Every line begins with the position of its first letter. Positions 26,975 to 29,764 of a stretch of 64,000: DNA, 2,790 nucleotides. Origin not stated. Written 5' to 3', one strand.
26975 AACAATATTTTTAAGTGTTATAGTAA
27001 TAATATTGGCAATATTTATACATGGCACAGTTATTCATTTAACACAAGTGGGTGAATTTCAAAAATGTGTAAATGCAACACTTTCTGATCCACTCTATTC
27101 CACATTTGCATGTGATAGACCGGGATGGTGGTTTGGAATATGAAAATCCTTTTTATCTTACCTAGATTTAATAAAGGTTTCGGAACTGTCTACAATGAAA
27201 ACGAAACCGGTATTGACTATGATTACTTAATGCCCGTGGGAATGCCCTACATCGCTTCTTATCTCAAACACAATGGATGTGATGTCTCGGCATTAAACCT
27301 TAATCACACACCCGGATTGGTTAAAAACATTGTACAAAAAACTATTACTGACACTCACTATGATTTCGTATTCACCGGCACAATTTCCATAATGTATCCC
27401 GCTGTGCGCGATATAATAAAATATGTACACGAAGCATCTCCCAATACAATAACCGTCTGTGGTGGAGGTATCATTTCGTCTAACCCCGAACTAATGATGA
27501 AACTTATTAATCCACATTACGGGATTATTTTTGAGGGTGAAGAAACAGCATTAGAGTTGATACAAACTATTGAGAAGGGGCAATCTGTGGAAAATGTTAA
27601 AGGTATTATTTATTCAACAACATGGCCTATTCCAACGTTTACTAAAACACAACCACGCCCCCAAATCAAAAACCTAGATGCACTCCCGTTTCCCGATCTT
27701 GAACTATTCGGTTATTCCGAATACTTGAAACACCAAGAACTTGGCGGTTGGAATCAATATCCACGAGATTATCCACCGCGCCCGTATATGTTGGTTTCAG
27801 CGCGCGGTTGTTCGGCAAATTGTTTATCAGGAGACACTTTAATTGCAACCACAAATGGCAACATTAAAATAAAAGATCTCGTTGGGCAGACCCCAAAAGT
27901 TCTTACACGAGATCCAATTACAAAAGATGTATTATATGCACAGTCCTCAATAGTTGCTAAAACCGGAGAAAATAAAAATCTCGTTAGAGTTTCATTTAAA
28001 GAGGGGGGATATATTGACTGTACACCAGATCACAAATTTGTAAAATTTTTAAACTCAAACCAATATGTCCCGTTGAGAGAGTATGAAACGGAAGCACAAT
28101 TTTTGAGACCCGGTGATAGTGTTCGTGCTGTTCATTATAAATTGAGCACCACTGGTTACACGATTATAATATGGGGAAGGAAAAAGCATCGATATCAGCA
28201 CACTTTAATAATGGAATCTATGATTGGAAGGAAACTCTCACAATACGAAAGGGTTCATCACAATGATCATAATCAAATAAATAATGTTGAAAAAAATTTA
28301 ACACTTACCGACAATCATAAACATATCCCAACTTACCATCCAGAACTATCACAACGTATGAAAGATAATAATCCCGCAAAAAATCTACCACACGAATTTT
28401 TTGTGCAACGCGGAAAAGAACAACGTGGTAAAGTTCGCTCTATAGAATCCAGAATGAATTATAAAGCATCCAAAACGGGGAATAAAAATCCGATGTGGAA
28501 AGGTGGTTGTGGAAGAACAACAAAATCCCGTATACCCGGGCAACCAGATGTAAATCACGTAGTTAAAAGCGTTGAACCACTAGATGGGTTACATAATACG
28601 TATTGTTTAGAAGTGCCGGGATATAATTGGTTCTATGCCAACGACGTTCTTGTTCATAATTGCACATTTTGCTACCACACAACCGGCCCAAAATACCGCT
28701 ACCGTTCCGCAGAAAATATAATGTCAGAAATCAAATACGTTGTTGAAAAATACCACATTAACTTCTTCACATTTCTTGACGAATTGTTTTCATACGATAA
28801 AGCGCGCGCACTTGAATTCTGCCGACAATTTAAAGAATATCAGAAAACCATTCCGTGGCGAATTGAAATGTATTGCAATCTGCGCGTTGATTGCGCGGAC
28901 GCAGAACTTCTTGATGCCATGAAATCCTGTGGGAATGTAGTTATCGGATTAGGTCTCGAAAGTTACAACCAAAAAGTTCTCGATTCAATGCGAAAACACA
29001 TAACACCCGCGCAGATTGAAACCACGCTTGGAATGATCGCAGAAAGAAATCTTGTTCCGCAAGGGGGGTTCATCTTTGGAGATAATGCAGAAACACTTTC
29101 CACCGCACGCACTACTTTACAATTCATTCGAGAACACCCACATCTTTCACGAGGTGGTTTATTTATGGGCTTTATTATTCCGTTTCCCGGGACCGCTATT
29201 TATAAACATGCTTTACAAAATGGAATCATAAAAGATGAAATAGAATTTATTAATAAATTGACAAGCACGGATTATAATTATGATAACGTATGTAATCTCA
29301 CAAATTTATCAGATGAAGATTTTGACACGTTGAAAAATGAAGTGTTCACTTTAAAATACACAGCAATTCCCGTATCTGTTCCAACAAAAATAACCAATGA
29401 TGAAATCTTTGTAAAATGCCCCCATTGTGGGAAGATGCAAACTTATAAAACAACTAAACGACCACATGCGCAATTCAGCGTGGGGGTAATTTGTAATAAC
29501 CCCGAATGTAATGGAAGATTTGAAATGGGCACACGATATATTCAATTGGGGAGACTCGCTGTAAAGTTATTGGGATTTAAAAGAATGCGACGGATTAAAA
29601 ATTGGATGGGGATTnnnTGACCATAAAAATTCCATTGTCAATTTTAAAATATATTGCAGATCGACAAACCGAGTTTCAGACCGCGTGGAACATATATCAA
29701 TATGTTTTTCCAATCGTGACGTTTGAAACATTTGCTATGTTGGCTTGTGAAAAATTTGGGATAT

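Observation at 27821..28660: HNH-type intein sits inside the CxxxCxxC iron-sulfur motif of a B12-radical-SAM enzyme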

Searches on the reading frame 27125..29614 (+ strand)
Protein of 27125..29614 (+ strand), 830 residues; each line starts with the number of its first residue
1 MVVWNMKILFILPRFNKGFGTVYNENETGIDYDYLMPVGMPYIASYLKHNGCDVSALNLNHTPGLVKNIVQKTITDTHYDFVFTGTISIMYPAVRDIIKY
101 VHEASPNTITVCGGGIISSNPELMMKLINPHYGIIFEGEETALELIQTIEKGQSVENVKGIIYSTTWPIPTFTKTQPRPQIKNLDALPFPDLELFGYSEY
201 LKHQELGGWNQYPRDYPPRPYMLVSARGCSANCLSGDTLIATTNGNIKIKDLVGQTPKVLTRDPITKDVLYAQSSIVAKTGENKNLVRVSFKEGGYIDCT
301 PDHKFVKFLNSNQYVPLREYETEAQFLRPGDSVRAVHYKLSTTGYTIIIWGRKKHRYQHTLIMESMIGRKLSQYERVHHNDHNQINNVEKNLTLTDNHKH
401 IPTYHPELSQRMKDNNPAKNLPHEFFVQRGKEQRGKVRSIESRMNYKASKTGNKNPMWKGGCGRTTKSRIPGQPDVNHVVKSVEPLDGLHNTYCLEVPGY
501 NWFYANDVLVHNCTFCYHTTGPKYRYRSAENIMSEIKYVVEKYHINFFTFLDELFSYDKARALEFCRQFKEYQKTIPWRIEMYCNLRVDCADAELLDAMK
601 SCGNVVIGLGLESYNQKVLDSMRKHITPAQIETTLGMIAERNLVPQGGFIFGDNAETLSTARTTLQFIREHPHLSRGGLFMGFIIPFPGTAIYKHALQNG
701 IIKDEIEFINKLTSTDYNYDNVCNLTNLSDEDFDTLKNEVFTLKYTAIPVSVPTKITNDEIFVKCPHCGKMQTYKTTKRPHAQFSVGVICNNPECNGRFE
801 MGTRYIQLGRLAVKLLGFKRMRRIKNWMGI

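Call 3: search_protein_families(library=pfam, proteins=[window:27125-29614:+], max_evalue=0.01)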
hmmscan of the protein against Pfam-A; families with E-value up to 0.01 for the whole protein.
window:27125-29614:+ (830 aa): 3 families
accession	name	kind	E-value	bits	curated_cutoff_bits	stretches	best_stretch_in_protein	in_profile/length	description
PF04055.27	Radical_SAM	-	5.8e-14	53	29.5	1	511-668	9-166/166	Radical SAM superfamily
PF02310.24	B12-binding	-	6.5e-13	49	32.1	1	35-145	12-120/121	B12 binding domain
PF14890.11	Intein_splicing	-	1.2e-11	45.1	35.8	1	246-512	9-155/155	Intein splicing domain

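Call 4: search_protein_families(library=ncbifam, proteins=[window:27125-29614:+], max_evalue=0.01)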
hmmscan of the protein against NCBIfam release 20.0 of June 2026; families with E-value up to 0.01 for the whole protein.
window:27125-29614:+ (830 aa): 25 families
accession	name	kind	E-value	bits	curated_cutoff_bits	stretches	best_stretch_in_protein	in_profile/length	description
TIGR03471.1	HpnJ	equivalog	1.1e-31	110.2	577.6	2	502-707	199-398/472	hopanoid biosynthesis associated radical SAM protein HpnJ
TIGR04479.1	bcpD_PhpK_rSAM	subfamily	5.6e-31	107.5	600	2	512-670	253-408/504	PhpK family radical SAM P-methyltransferase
TIGR02026.1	BchE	equivalog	2.9e-27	95.7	481.35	2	511-706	205-397/497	magnesium-protoporphyrin IX monomethyl ester anaerobic oxidative cyclase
TIGR04072.2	rSAM_ladder_B12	equivalog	1.2e-23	83.4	360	2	511-712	191-388/443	lipid biosynthesis B12-binding/radical SAM protein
TIGR04014.1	B12_SAM_MJ_0865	equivalog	1.5e-23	83.3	360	2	511-700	171-362/434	methyl-coenzyme M reductase glutamine C-methyltransferase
NF038361.1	rSAM_Sden_1168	equivalog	1.7e-23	83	575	2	512-707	294-484/560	Sden_1168 family B12-binding radical SAM P-methyltransferase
NF052663.1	RtcB_rel_intein2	exception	1.2e-22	80.5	1050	1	225-516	70-314/626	intein-containing RctB family protein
NF050148.1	rSAM_ApyD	equivalog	5.5e-19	68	750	1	512-696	211-393/645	RiPP biosynthesis radical SAM protein ApyD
TIGR03975.1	rSAM_ocin_1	subfamily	9.2e-19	67.3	281.85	2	511-630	276-389/606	RiPP maturation radical SAM C-methyltransferase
NF033070.1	rSAM_AprD4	equivalog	1.5e-18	66.9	500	1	519-733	218-420/456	AprD4 family radical SAM diol-dehydratase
TIGR04013.1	B12_SAM_MJ_1487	hypoth_equivalog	2.6e-17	62.7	251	2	81-190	46-145/382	TIGR04013 family B12-binding domain/radical SAM domain-containing protein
TIGR04385.1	B12_rSAM_cofa1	equivalog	3.2e-14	53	450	1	510-709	205-407/438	B12 lower ligand biosynthesis radical SAM protein BzaD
TIGR01445.1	intein_Nterm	domain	3.3e-10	40.8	24.5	1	233-306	1-82/83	intein N-terminal splicing region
TIGR04367.1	HpnR_B12_rSAM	equivalog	4e-09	35.5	650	1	35-174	20-160/490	hopanoid C-3 methylase HpnR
TIGR04295.1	B12_rSAM_oligo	hypoth_equivalog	2.3e-06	26.6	400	1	511-642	211-332/422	TIGR04295 family B12-binding domain-containing radical SAM protein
TIGR01443.1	intein_Cterm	domain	3.1e-05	24.1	15.6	1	492-513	2-24/24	intein C-terminal splicing region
NF038136.1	rSAM_Rv_intein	exception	0.00088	18.2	700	1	225-340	65-183/574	intein-containing Rv2578c family radical SAM protein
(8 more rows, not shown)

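Call 52: search_dna_similar(query=window:27125-29614:+, collection=phages, mode=protein, max_rows=25)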
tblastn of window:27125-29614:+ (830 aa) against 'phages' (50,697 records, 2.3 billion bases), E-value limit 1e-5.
Records with a match: 8; places in all: 8; records where one place covers at least 80% of the query: 0.
Best place of each record, by identity: <60% 8.
By first word of the organism name: Streptomyces 2; Lactobacillus 2; Hafnia 2; Aphanizomenon 1; Bacillus 1.
By host as written in the record: Streptomyces flavovirens 2; Lactobacillus paracasei 2; Hafnia paralvei 2; Aphanizomenon flos-aquae 1; Bacillus cereus 1.
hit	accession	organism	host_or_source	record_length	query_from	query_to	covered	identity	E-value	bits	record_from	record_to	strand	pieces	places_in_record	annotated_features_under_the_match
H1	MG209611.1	Aphanizomenon phage vB_AphaS-CL131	Aphanizomenon flos-aquae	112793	215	455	29%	24.4%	2e-11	74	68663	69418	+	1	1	dCTP deaminase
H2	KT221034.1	Streptomyces phage SF3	Streptomyces flavovirens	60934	511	700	23%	27.0%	4e-10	70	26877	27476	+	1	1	hypothetical protein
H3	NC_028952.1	Streptomyces phage SF3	Streptomyces flavovirens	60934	511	700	23%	27.0%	4e-10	70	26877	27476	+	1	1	B12-binding domain-containing radical SAM protein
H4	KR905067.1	Lactobacillus phage CL2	Lactobacillus paracasei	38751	232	414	22%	27.1%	1e-6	59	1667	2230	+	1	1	large subunit terminase | HNH endonuclease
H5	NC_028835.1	Lactobacillus phage CL2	Lactobacillus paracasei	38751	232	414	22%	27.1%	1e-6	59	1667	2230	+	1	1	terminase large subunit | HNH endonuclease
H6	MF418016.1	Bacillus phage vB_BceM-HSE3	Bacillus cereus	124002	228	333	13%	37.4%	7e-7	59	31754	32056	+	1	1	intein splicing region protein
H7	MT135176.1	Hafnia phage yong1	Hafnia paralvei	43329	338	407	8%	40.0%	9e-7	59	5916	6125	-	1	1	HNH endonuclease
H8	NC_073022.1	Hafnia phage yong1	Hafnia paralvei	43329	338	407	8%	40.0%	9e-7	59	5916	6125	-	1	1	HNH endonuclease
